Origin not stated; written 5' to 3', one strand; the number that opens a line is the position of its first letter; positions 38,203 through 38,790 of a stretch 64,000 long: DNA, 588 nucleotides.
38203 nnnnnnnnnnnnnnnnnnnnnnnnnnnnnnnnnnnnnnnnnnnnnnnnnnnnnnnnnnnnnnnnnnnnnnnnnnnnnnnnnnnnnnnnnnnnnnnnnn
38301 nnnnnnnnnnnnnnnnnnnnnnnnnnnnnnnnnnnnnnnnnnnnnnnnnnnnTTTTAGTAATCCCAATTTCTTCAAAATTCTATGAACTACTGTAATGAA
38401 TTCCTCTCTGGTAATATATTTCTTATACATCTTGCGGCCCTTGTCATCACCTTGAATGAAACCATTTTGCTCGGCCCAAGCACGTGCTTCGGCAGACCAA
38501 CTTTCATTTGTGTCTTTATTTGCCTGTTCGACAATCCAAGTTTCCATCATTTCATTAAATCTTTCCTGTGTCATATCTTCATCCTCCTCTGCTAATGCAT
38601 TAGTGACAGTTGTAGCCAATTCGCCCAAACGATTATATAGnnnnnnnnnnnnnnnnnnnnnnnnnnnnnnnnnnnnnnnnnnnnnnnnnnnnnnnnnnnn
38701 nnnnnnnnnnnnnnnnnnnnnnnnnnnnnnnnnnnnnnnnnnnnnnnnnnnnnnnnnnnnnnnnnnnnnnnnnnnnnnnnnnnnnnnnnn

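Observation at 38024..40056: Lysis cassette with a 569-aa four-module endolysin (NAGPA-like, 2x SPOR, amidase, SLH) hidden behind 8 TAG codons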

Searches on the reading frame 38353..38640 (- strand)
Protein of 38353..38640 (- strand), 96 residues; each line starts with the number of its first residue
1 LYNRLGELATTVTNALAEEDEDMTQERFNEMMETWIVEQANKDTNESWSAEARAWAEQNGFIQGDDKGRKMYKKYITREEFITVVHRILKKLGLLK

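Call 9: search_protein_families(library=pfam, proteins=[window:38353-38640:-], max_evalue=10)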
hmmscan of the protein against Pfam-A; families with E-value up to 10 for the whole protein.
seq(96 aa): 4 families
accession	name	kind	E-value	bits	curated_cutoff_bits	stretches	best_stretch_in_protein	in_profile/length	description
PF19539.4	DUF6063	-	0.011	15.5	27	1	19-95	128-201/244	Family of unknown function (DUF6063)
PF05752.16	Calici_MSP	-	0.024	15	25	1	4-40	13-49/165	Calicivirus minor structural protein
PF00395.25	SLH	-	0.035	14.5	20.8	1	42-68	3-30/44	S-layer homology domain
PF16512.11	RhoGAP-FF1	-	0.078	14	30.1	1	34-78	18-67/80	p190-A and -B Rho GAPs FF domain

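Call 25: search_dna_similar(query=window:38353-38586:-, collection=phages, mode=protein, max_evalue=0.01, max_rows=40)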
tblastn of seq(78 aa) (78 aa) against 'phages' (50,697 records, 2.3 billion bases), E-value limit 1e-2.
Records with a match: 3; places in all: 3; records where one place covers at least 80% of the query: 3.
Best place of each record, by identity: <60% 3.
By first word of the organism name: Bacteriophage 2; Dulem 1.
By host as written in the record: - 2; Propithecus coquereli 1.
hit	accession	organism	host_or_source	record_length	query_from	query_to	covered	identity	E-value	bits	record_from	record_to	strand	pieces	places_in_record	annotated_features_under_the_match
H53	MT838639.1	Bacteriophage sp.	human fecal samples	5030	1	69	88%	47.8%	3e-6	48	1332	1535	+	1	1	record has no annotation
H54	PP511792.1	Dulem virus 33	Propithecus coquereli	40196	1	75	96%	40.0%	4e-3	39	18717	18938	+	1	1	PGrP protein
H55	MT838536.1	Bacteriophage sp.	human fecal samples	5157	1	71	91%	35.2%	4e-5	45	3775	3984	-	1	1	record has no annotation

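Call 28: search_solved_structures(query=A2, max_evalue=10, show_alignments=4)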
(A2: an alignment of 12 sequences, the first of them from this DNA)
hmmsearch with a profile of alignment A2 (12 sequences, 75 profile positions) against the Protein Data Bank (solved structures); distinct sequences matched with E-value up to 10: 18.
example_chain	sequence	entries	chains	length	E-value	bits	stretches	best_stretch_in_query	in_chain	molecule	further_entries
3pyw_A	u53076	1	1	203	0.14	15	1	30-72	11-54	S-layer protein sap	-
6bt4_A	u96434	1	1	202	0.16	14.8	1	29-72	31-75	S-layer protein sap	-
5dn6_I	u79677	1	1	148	0.25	14.2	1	5-18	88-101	ATP synthase epsilon chain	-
3nhe_A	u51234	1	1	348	0.69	12.8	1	43-63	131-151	Ubiquitin carboxyl-terminal hydrolase 2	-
5xve_A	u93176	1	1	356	0.71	12.8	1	43-63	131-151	Ubiquitin carboxyl-terminal hydrolase 2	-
5xu8_A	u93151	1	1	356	0.71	12.8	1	43-63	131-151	Ubiquitin carboxyl-terminal hydrolase 2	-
2hd5_A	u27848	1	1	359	0.72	12.8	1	43-63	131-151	Ubiquitin carboxyl-terminal hydrolase 2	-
3v6c_A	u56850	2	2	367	0.75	12.7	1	43-63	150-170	Ubiquitin carboxyl-terminal hydrolase 2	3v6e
6dgf_A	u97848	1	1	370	0.76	12.7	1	43-63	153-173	Ubiquitin carboxyl-terminal hydrolase 2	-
2ibi_A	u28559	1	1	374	0.8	12.6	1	43-63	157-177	Ubiquitin carboxyl-terminal hydrolase 2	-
6b70_A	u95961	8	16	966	1.3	11.9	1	5-67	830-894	Insulin-degrading enzyme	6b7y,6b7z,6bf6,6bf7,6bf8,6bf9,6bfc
3hgz_A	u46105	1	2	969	1.3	11.9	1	5-67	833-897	Insulin-degrading enzyme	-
4lte_A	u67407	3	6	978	1.4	11.9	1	5-67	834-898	Insulin-degrading enzyme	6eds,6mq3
4pes_A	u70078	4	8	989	1.4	11.9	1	5-67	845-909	Insulin-degrading enzyme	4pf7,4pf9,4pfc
3qz2_A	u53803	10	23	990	1.4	11.8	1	5-67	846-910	Insulin-degrading enzyme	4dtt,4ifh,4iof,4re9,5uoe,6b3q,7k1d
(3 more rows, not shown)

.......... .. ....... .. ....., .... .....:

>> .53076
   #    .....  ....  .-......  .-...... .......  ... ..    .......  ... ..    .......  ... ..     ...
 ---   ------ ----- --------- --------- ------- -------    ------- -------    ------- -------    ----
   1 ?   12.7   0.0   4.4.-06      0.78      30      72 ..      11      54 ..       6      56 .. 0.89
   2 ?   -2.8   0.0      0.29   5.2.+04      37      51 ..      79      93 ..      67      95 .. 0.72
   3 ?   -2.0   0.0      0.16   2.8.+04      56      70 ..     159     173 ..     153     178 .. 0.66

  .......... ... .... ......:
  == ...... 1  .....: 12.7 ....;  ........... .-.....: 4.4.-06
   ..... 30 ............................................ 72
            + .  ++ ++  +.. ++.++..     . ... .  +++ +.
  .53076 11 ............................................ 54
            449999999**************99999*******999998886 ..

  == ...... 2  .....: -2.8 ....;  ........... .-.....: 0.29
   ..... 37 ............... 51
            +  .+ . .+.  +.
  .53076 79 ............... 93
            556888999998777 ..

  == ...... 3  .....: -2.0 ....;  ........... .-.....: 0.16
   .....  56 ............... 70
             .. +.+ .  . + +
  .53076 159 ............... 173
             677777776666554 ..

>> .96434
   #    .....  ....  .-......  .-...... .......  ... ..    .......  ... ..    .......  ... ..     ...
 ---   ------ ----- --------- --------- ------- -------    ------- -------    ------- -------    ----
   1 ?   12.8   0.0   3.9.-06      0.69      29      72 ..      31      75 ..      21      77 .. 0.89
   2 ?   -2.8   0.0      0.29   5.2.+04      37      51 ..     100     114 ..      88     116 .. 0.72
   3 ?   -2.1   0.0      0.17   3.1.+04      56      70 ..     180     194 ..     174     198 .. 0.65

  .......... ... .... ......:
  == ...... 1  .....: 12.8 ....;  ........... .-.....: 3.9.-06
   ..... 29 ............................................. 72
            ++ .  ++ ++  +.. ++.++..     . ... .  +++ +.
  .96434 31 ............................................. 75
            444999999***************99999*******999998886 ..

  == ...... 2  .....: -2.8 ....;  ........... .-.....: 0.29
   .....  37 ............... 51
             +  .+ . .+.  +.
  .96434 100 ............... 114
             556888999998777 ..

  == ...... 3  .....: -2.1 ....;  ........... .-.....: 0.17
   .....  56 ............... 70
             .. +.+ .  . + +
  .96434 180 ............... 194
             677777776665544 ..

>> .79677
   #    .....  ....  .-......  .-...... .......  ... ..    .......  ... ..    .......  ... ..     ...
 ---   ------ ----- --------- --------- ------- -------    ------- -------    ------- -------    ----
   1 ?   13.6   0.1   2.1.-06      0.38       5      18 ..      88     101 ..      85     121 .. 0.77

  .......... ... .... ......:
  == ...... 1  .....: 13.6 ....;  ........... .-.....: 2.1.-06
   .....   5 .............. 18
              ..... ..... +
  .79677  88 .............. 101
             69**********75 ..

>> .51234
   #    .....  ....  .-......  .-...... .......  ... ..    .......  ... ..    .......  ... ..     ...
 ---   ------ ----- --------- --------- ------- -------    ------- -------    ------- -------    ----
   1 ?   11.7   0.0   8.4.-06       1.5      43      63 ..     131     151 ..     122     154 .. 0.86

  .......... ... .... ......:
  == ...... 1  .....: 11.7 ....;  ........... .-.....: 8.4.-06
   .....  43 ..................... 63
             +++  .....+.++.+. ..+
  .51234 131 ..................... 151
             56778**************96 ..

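Call 29: find_homologous_proteins(query=A2, max_evalue=0.001)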
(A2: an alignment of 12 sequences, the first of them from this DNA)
Query A2 (12 sequences) (79 aa, profile of the alignment): 266 proteins with E <= 0.001 among 1043 candidates; the best 120 are listed.
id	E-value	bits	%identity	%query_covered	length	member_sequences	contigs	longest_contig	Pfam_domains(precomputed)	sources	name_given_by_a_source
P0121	2.0e-51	189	54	85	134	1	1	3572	-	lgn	-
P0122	2.6e-50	186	54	85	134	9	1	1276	-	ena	-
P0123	3.0e-45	169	63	85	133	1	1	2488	-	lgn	-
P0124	7.8e-45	168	60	85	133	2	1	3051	-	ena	-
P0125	1.5e-43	164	64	85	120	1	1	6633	PF00395.26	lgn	-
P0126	6.0e-42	159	63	91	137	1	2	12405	-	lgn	-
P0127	7.8e-37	143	59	84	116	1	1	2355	-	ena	-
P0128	1.4e-34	135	69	94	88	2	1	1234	-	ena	-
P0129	3.6e-34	134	68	94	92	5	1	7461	-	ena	-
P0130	2.3e-33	131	58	82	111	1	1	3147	-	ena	-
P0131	3.0e-33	131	53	86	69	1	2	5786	-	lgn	-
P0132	1.7e-32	129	67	87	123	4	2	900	-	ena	-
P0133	1.8e-32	129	70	85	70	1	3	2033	-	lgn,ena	-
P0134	3.2e-32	128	61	87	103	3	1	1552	-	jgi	jgi:hypothetical protein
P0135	3.4e-32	128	58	87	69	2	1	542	-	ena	-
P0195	8.3e-29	117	63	86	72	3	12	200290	-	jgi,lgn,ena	jgi:hypothetical protein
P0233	2.5e-24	102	47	84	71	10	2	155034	-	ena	-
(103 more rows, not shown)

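Call 32: find_encoding_contigs(protein=P0195, flank=4000, max_places=4)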
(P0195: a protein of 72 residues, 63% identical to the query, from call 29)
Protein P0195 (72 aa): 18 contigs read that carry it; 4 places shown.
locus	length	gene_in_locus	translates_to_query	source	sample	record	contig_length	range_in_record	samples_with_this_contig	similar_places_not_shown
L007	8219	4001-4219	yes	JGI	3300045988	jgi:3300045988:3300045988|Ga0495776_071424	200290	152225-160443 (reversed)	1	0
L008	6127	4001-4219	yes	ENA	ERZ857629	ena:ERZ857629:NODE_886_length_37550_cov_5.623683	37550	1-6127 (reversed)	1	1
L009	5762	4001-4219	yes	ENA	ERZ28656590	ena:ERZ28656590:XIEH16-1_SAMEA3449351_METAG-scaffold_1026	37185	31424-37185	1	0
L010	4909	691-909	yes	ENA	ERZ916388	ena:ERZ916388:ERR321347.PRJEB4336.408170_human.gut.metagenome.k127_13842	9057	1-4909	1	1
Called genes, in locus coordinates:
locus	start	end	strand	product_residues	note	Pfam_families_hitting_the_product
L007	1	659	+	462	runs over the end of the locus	PF01145:Band_7, PF13421:Band_7_1 (weak), PF15975:Flot (weak)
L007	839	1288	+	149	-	-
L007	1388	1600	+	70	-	-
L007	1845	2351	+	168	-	PF02562:PhoH (faint)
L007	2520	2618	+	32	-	-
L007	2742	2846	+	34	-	-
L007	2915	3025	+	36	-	-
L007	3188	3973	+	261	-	PF01510:Amidase_2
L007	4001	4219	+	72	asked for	-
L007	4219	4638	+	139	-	-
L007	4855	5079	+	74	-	-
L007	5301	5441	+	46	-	-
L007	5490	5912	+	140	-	PF07453:NUMOD1 (faint), PF22083:I-HmuI_NUMOD-like (faint)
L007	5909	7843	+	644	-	PF02518:HATPase_c, PF00204:DNA_gyraseB, PF01751:Toprim, PF00986:DNA_gyraseB_C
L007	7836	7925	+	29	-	-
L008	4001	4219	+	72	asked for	-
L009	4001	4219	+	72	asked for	-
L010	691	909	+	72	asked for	-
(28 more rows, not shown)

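Call 33: find_encoding_contigs(protein=P0233, flank=4000, max_places=3)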
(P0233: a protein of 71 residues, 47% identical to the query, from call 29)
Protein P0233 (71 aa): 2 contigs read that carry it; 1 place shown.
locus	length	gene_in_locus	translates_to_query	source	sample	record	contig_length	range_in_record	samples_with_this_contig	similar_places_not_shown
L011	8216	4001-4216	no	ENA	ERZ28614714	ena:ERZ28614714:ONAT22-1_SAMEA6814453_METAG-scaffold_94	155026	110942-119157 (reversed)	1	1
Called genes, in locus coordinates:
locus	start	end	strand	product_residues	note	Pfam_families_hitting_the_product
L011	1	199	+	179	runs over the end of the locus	PF08433:KTI12 (weak), PF13671:AAA_33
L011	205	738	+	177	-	PF00149:Metallophos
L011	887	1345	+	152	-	-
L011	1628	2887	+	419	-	PF13638:PIN_4, PF02562:PhoH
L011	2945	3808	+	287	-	PF05257:CHAP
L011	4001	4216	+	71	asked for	-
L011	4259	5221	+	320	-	PF05257:CHAP, PF08239:SH3_3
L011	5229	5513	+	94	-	-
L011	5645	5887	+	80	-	-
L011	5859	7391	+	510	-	PF02518:HATPase_c, PF00204:DNA_gyraseB, PF01751:Toprim (weak)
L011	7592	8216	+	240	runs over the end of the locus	PF01541:GIY-YIG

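Call 80: predict_structure(alignment_id=A4)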
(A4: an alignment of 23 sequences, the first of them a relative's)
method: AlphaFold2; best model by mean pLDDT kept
length: 120 residues; sequences in the alignment: 23
mean_pLDDT: 64.6   pTM: 0.55
mean pLDDT of the five models: 64.6, 53.2, 51.1, 47.9, 43.0
residues with pLDDT >= 90: 0; 70-90: 41; 50-70: 67; < 50: 12
segments of 3 or more residues with pLDDT < 50: 92-100
pLDDT, mean of each block of 10 residues (from residue 1): 67 60 65 72 59 72 70 58 68 47 71 64
secondary structure, 60 per line:
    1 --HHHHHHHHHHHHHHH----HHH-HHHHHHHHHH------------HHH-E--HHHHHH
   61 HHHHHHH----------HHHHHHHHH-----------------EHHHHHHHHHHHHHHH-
elements in order: H3-17 H26-35 H55-67 H78-86 H105-119
